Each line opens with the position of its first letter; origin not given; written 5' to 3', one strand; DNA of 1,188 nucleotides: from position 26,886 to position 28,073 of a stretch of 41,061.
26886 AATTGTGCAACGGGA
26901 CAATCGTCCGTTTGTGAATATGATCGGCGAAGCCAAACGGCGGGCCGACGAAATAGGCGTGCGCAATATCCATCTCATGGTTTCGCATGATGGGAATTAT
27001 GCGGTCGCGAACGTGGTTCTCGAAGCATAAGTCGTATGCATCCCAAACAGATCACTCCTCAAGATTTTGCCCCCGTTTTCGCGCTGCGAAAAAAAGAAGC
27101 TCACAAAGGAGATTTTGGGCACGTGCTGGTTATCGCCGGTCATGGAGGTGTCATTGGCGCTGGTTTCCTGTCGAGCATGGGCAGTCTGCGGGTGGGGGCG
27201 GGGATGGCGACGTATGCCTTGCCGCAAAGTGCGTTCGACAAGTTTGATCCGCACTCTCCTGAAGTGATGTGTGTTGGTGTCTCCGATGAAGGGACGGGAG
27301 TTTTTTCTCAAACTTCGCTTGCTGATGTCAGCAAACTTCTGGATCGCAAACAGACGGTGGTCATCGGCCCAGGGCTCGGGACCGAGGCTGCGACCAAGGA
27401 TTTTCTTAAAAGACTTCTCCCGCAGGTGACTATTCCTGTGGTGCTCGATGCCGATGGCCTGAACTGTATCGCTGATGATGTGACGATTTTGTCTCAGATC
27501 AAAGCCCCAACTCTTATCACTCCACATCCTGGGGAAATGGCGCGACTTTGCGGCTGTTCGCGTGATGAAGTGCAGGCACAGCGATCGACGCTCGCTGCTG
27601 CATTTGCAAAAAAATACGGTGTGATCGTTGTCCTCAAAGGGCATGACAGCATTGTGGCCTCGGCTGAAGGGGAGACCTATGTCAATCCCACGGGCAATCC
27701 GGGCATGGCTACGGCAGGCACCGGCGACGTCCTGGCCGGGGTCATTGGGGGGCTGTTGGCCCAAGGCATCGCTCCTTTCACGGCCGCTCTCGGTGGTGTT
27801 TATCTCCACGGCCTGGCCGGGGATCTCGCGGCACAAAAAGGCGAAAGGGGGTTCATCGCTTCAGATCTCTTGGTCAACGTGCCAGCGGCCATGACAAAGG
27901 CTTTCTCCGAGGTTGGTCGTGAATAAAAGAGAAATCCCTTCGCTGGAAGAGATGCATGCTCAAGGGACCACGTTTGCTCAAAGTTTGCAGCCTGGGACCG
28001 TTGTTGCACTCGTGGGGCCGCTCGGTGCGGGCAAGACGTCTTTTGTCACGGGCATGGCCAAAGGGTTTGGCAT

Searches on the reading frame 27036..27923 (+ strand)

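Call 39: search_protein_families(library=pfam, proteins=[window:27036-27923:+], max_evalue=0.001)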
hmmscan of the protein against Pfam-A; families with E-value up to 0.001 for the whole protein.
window:27036-27923:+ (296 aa): 3 families
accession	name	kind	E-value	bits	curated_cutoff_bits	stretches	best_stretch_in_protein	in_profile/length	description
PF01256.23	Carb_kinase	-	1e-58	199.1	27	1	30-279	1-237/242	NAD(P)H-hydrate dehydratase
PF02110.20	HK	-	2e-05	24.5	27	1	180-270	137-227/247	Hydroxyethylthiazole kinase family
PF08543.17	Phos_pyr_kin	-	0.00013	21.9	27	1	129-250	88-220/246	Phosphomethylpyrimidine kinase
